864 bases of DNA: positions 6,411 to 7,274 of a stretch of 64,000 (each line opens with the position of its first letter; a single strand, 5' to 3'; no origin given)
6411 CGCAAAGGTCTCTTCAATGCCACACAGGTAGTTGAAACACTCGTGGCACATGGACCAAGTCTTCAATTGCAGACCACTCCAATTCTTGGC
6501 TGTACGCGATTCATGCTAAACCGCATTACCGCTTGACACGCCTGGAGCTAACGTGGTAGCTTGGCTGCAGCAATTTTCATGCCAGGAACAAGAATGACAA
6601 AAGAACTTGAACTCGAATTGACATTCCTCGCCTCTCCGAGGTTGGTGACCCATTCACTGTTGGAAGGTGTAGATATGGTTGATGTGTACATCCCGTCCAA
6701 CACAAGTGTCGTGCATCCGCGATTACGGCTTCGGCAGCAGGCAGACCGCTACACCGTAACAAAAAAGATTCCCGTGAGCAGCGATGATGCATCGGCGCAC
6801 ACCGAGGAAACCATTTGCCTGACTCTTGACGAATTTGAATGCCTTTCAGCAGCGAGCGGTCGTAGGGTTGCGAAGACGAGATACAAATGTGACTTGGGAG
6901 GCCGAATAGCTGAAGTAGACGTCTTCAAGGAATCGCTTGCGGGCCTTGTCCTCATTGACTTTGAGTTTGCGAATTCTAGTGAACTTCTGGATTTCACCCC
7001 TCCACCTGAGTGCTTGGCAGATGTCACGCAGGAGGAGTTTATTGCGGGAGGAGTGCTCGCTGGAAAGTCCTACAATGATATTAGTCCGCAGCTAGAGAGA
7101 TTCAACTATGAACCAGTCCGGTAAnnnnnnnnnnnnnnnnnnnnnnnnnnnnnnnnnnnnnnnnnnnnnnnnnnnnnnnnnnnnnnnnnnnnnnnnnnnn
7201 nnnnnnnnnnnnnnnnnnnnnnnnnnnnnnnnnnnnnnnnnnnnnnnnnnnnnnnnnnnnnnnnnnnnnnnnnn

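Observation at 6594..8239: Overlapping CYTH - cytidine deaminase - dTMP-kinase-like operon on a mobile element: possible split nucleotide-depletion or nucleotide-modifying module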

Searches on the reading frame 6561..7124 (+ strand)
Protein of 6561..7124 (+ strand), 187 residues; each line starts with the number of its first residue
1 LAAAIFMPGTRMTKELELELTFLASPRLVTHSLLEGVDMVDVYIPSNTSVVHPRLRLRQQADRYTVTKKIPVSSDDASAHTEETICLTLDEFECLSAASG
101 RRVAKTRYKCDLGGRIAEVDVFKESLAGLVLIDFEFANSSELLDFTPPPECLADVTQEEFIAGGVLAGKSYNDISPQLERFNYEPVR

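Call 3: search_protein_families(library=pfam, proteins=[window:6561-7124:+], max_evalue=0.01)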
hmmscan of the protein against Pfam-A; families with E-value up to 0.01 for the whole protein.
window:6561-7124:+ (187 aa): 0 families

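Call 7: search_protein_families(library=ncbifam, proteins=[window:6594-7124:+], max_evalue=0.1)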
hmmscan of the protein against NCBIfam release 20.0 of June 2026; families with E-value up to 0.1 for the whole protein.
window:6594-7124:+ (176 aa): 0 families

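Call 8: search_protein_families(library=padloc, proteins=[window:6594-7124:+], max_evalue=0.1)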
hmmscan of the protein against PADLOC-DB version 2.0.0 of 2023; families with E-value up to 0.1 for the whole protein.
window:6594-7124:+ (176 aa): 0 families

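Call 9: search_solved_structures(query=window:6594-7124:+, max_evalue=10, show_alignments=2)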
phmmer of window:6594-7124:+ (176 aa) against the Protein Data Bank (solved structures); distinct sequences matched with E-value up to 10: 3.
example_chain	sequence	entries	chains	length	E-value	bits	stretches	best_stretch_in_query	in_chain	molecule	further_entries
3typ_A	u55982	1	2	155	5e-12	49.3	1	24-149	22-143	Uncharacterized protein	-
2fbl_A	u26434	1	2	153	5.1e-12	49.3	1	23-149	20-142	hypothetical protein NE1496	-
6mbg_A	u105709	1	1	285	1.6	11.9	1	7-72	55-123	GphF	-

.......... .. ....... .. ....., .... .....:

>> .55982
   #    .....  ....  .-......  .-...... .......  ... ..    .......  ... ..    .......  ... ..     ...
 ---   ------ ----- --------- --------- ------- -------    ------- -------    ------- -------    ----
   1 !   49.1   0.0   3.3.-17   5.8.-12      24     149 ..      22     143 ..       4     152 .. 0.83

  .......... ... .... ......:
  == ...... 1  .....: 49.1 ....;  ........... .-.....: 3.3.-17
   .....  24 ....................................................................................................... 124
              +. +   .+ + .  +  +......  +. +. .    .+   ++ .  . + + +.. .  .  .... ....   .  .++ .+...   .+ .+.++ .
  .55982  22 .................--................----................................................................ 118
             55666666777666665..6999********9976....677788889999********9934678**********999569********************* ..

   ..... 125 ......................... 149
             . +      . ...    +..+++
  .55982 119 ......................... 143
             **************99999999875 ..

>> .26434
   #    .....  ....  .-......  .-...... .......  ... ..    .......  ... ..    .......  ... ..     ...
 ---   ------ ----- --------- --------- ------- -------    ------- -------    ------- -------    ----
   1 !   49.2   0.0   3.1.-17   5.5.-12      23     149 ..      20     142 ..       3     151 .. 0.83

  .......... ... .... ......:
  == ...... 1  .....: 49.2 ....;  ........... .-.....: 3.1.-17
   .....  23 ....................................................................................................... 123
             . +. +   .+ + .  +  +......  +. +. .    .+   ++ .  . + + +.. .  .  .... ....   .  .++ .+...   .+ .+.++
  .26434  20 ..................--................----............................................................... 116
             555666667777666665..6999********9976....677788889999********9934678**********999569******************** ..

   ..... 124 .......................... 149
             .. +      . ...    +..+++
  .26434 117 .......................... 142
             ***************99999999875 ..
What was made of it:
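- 6594..7124 (+): CYTH / triphosphate-tunnel metalloenzyme, 176 aa. It belongs to a family with an invariant ExExT motif in place of ExExK. PDB NeuTTM at E 5e-12 (call 9).
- Checked: It matches PDB NeuTTM 2fbl/3typ at E 5e-12 (call 9).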

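Call 15: find_homologous_proteins(query=window:6594-7124:+, max_evalue=0.001)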
Query window:6594-7124:+ (176 aa): 830 proteins with E <= 0.001 among 1217 candidates; the best 120 are listed.
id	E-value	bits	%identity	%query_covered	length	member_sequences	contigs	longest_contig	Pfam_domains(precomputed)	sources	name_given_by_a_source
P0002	4.8e-110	383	100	100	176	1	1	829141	-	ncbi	ncbi:MAG: hypothetical protein R3C18_14005 [Planctomycetaceae bacterium]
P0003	2.0e-54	202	59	95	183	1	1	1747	PF01928.27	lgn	-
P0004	5.8e-53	197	58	97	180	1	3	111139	-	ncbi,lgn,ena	-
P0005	9.0e-53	197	57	97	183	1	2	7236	PF01928.27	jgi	jgi:CYTH domain-containing protein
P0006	2.1e-52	195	58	99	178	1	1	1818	PF01928.27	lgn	-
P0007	5.7e-52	194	56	99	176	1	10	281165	-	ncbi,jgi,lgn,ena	-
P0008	8.0e-52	193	56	98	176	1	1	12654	-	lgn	-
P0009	9.0e-52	193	59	95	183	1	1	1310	-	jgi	jgi:adenylate cyclase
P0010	1.2e-50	190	55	98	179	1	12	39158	-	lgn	-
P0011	3.4e-50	188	57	99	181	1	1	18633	-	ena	-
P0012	4.3e-50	188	58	98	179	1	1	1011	-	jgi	jgi:CYTH domain-containing protein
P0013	4.6e-50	188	57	97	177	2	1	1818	-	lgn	-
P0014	4.9e-50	188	57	98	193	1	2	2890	PF01928.27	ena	-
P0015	6.5e-50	187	53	98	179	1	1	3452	-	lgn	-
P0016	1.0e-49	187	55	97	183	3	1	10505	-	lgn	-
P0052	1.6e-47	179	53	99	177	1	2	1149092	-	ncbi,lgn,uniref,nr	ncbi:hypothetical protein [Mycobacteroides saopaulense]|uniref:hypothetical protein n=1 Tax=Mycobact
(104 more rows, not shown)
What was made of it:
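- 6594..7124 (+): More than 830 homologues at about 55% identity (call 15).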

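Call 16: find_encoding_contigs(protein=P0002, flank=10000, max_places=3)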
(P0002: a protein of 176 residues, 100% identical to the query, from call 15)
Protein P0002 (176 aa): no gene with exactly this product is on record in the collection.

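Call 17: find_encoding_contigs(protein=P0007, flank=6000, max_places=4)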
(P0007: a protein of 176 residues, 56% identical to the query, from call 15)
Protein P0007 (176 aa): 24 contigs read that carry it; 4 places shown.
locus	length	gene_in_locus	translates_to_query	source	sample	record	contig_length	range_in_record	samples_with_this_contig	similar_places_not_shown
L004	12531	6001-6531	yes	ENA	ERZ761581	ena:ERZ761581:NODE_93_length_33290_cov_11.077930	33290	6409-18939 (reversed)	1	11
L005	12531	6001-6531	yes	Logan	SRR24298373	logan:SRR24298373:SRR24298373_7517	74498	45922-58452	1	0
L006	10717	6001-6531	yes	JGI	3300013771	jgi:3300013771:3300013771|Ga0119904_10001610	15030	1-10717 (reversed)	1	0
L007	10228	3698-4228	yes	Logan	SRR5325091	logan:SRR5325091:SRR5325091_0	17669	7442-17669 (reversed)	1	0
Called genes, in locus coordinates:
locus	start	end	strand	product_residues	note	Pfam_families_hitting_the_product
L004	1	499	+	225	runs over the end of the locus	PF00072:Response_reg, PF00486:Trans_reg_C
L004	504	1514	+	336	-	PF00512:HisKA, PF02518:HATPase_c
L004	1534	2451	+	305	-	PF01544:CorA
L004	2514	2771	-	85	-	-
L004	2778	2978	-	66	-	-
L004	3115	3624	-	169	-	PF00293:NUDIX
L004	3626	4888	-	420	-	PF00155:Aminotran_1_2 (weak), PF01041:DegT_DnrJ_EryC1, PF00266:Aminotran_5 (weak)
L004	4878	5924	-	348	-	PF01408:GFO_IDH_MocA, PF02894:GFO_IDH_MocA_C, PF22725:GFO_IDH_MocA_C3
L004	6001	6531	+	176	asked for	-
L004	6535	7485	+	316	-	PF01636:APH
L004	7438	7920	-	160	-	-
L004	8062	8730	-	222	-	-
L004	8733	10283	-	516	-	PF08448:PAS_4 (weak), PF08447:PAS_3, PF13426:PAS_9 (weak), PF00512:HisKA, PF02518:HATPase_c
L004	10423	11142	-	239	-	PF01476:LysM, PF05257:CHAP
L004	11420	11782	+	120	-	PF03819:MazG (weak), PF12643:MazG-like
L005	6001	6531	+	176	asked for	-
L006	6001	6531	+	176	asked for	-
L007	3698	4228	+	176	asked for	-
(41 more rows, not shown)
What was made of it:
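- One Saccharibacteria copy is next to MazG-like, SLFN-type helicase and type ISP restriction genes (call 17).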

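Call 18: find_encoding_contigs(protein=P0004, flank=6000, max_places=3)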
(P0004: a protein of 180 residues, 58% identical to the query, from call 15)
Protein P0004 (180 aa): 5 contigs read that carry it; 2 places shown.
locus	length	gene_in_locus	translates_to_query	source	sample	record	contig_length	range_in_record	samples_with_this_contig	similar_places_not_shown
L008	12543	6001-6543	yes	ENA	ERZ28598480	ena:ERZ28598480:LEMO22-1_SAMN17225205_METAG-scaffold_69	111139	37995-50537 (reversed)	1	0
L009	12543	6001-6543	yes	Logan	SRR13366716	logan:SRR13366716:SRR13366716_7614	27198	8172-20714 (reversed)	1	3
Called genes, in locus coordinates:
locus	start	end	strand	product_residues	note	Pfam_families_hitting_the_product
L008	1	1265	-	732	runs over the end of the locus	PF10412:TrwB_AAD_bind (weak)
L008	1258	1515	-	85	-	-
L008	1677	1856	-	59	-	-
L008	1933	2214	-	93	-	-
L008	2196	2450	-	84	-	-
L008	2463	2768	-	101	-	-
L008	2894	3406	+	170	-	-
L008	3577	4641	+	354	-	PF01408:GFO_IDH_MocA, PF02894:GFO_IDH_MocA_C, PF22725:GFO_IDH_MocA_C3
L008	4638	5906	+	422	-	PF01041:DegT_DnrJ_EryC1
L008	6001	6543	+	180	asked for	-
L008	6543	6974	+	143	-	PF00383:dCMP_cyt_deam_1 (weak)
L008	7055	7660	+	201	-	PF01712:dNK, PF13671:AAA_33 (weak)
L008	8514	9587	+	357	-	-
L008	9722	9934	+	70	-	PF13560:HTH_31, PF12844:HTH_19 (weak), PF01381:HTH_3, PF13443:HTH_26 (weak)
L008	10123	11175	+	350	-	PF13810:DUF4185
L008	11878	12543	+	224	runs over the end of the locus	-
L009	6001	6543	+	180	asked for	-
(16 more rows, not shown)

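Call 28: search_dna_similar(query=window:6594-7124:+, collection=plasmids, mode=protein, max_rows=20)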
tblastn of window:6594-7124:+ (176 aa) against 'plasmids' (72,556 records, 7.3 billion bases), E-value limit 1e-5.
Records with a match: 9; places in all: 9; records where one place covers at least 80% of the query: 2.
Best place of each record, by identity: <60% 9.
By first word of the organism name: Streptomyces 4; Paracoccus 1; Methylobacterium 1; Ciceribacter 1; Rhizobium 1; Embleya 1.
By predicted mobility (MOB-suite, as given by PLSDB): non-mobilizable 5; mobilizable 3; conjugative 1.
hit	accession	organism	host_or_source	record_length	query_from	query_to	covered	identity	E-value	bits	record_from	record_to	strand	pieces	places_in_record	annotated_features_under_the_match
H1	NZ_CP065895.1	Paracoccus marcusii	Cancer pagurus,whole ...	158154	1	156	89%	30.4%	7e-6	52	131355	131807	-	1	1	CYTH domain-containing protein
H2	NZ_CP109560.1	Streptomyces sp. NBC_01384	-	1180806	39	175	78%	32.9%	8e-9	61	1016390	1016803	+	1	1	record has no annotation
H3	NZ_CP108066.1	Streptomyces canus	-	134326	35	174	80%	31.3%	9e-10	64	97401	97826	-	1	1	hypothetical protein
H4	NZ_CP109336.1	Streptomyces canus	-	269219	39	174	77%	32.2%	1e-9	63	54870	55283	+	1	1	hypothetical protein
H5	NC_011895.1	Methylobacterium nodulans ORS 2060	-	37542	5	157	87%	28.6%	1e-6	54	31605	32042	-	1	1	CYTH domain-containing protein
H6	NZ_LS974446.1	Ciceribacter selenitireducens ATCC BAA-1503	-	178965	30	167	78%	31.0%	6e-6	52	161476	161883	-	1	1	hypothetical protein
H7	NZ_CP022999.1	Rhizobium sp. 11515TR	Cell culture,agricultural soil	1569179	43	167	71%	33.8%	4e-6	53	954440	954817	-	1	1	none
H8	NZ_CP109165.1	Streptomyces sp. NBC_01727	-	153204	43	174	75%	31.7%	2e-6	54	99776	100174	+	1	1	hypothetical protein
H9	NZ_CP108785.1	Embleya sp. NBC_00888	-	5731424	55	174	68%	32.5%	2e-7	57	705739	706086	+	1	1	none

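Call 29: search_dna_similar(query=window:6594-7124:+, collection=phages, mode=protein, max_rows=20)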
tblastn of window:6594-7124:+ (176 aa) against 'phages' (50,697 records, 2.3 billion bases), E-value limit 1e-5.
Records with a match: 2; places in all: 2; records where one place covers at least 80% of the query: 0.
Best place of each record, by identity: <60% 2.
By first word of the organism name: uncultured 1; Bacteriophage 1.
By host as written in the record: - 2.
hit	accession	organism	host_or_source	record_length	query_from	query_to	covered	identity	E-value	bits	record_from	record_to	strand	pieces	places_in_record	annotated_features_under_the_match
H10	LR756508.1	uncultured phage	metagenomic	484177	41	156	66%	33.3%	1e-6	53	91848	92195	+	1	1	record has no annotation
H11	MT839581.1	Bacteriophage sp.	human fecal samples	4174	42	145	59%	32.1%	8e-7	54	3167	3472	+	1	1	record has no annotation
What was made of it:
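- Tried and rejected: Phages and plasmids. tblastn with the CYTH protein found only distant matches at about 30% identity (calls 28, 29).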

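Call 31: find_related_loci(query=A1, collection=genome_contigs, flank=10000)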
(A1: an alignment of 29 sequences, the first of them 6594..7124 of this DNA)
Query A1 (176 aa) in genome_contigs; peptide patterns used: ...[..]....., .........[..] (x = any residue, [..] = any of these).
383 stretches matched a pattern; 285 encode a relative of the query (tblastn E <= 1e-3); the best 80 are kept; 80 distinct loci.
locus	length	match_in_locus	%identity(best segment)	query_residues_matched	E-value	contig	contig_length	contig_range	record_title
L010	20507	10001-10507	58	2-172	4e-59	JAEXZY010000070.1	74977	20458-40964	MAG: Actinomycetes bacterium isolate OH_HDB_257 k127_1477364, whole genome shotgun sequence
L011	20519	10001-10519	56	2-175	5e-58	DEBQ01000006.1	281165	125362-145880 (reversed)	MAG TPA_asm: Candidatus Saccharibacteria bacterium UBA2952 UBA2952_contig_2, whole genome shotgun sequence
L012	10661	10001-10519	54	1-175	8e-56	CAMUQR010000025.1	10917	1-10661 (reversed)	MAG TPA_asm: uncultured Candidatus Saccharibacteria bacterium isolate SRR8786267_bin.10_metaWRAP_v1.3_MAG genome assembl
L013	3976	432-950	56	2-175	2e-55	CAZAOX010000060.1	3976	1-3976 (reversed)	MAG TPA_asm: uncultured Candidatus Saccharibacteria bacterium isolate SRP294416_co3_166 genome assembly, contig: NODE_60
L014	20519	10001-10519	54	1-175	8e-52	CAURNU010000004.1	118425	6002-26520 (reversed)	MAG TPA_asm: uncultured Candidatus Saccharibacteria bacterium isolate ERR9968933_bin.9_MetaWRAP_v1.3_MAG genome assembly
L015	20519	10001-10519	54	1-175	8e-55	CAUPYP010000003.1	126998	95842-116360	MAG TPA_asm: uncultured Candidatus Saccharibacteria bacterium isolate ERR9969047_bin.4_MetaWRAP_v1.3_MAG genome assembly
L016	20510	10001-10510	53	1-172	1e-54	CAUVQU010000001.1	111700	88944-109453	MAG TPA_asm: uncultured Candidatus Saccharibacteria bacterium isolate SRR23388460_bin.15_MetaWRAP_v1.3_MAG genome assemb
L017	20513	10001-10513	55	1-173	1e-54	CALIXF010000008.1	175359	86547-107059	MAG TPA_asm: uncultured Candidatus Saccharibacteria bacterium isolate ERR589447_bin.26_CONCOCT_v1.1_MAG genome assembly,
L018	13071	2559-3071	54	4-176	3e-54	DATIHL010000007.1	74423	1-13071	MAG TPA_asm: Candidatus Saccharimonadales bacterium isolate SMAG_U15637 k141_18089, whole genome shotgun sequence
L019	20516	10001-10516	54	1-173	3e-54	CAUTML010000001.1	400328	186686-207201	MAG TPA_asm: uncultured Candidatus Saccharibacteria bacterium isolate ERR10228860_bin.46_MetaWRAP_v1.3_MAG genome assemb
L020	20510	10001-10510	54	1-172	6e-54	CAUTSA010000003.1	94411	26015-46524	MAG TPA_asm: uncultured Candidatus Saccharibacteria bacterium isolate ERR10228831_bin.9_MetaWRAP_v1.3_MAG genome assembl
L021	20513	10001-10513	52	5-176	4e-54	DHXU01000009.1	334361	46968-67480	MAG TPA_asm: Candidatus Saccharibacteria bacterium UBA5148 UBA5148_contig_1789, whole genome shotgun sequence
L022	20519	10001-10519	52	1-175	5e-54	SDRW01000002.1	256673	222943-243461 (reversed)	TM7 phylum sp. oral taxon 348 strain TM7_HOT_348-SAG2 348SAG2_NODE_2_256, whole genome shotgun sequence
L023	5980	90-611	53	1-176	2e-53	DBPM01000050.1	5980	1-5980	MAG TPA_asm: Candidatus Shapirobacteria bacterium UBA1420 UBA1420_contig_124740, whole genome shotgun sequence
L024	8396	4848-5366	53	1-175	1e-53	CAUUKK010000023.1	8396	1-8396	MAG TPA_asm: uncultured Candidatus Saccharibacteria bacterium isolate ERR10228829_bin.8_MetaWRAP_v1.3_MAG genome assembl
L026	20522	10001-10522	54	1-175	8e-53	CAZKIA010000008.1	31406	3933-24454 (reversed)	MAG TPA_asm: uncultured Candidatus Saccharibacteria bacterium isolate SRP285395_co1_3 genome assembly, contig: NODE_2074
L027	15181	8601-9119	51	1-175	5e-53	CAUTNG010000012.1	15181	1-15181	MAG TPA_asm: uncultured Candidatus Saccharibacteria bacterium isolate ERR10228829_bin.33_MetaWRAP_v1.3_MAG genome assemb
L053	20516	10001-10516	50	3-175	6e-51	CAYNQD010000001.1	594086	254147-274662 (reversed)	MAG TPA_asm: uncultured Candidatus Saccharibacteria bacterium isolate SRP344714_co2_382 genome assembly, contig: NODE_6_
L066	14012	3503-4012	51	5-175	2e-50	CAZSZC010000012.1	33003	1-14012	MAG TPA_asm: uncultured Candidatus Saccharibacteria bacterium isolate SRP298887_co1_348 genome assembly, contig: NODE_10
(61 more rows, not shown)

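Call 56: find_related_loci(query=A1, collection=viral_contigs, flank=8000)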
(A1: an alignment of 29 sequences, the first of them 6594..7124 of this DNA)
Query A1 (176 aa) in viral_contigs; peptide patterns used: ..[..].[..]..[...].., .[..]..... (x = any residue, [..] = any of these).
151 stretches matched a pattern; 1 encode a relative of the query (tblastn E <= 1e-3); 1 distinct loci.
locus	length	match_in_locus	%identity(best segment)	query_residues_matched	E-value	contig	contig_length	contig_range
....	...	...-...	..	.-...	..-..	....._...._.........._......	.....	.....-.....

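Call 70: find_encoding_contigs(protein=P0052, flank=8000, max_places=2)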
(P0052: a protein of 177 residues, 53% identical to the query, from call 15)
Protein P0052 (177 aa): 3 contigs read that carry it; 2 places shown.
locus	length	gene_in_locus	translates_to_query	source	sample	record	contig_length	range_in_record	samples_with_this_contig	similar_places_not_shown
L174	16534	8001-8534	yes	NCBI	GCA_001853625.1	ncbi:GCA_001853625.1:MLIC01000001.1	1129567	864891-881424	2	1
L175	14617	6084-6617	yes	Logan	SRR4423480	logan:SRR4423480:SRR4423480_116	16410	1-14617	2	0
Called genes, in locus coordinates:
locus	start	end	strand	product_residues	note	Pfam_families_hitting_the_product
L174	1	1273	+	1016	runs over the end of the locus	PF15649:Tox-REase-7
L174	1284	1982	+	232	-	-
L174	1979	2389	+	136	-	-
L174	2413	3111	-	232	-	PF00072:Response_reg, PF00196:GerE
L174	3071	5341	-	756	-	PF02518:HATPase_c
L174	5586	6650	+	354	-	PF01408:GFO_IDH_MocA, PF02894:GFO_IDH_MocA_C, PF22725:GFO_IDH_MocA_C3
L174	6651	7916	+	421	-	PF01041:DegT_DnrJ_EryC1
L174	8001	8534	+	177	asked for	-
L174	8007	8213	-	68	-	-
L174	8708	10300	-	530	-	-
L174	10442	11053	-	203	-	-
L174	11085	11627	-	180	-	-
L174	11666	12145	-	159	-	-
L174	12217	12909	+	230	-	PF14032:PknH_C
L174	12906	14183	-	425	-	PF00877:NLPC_P60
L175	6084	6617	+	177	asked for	-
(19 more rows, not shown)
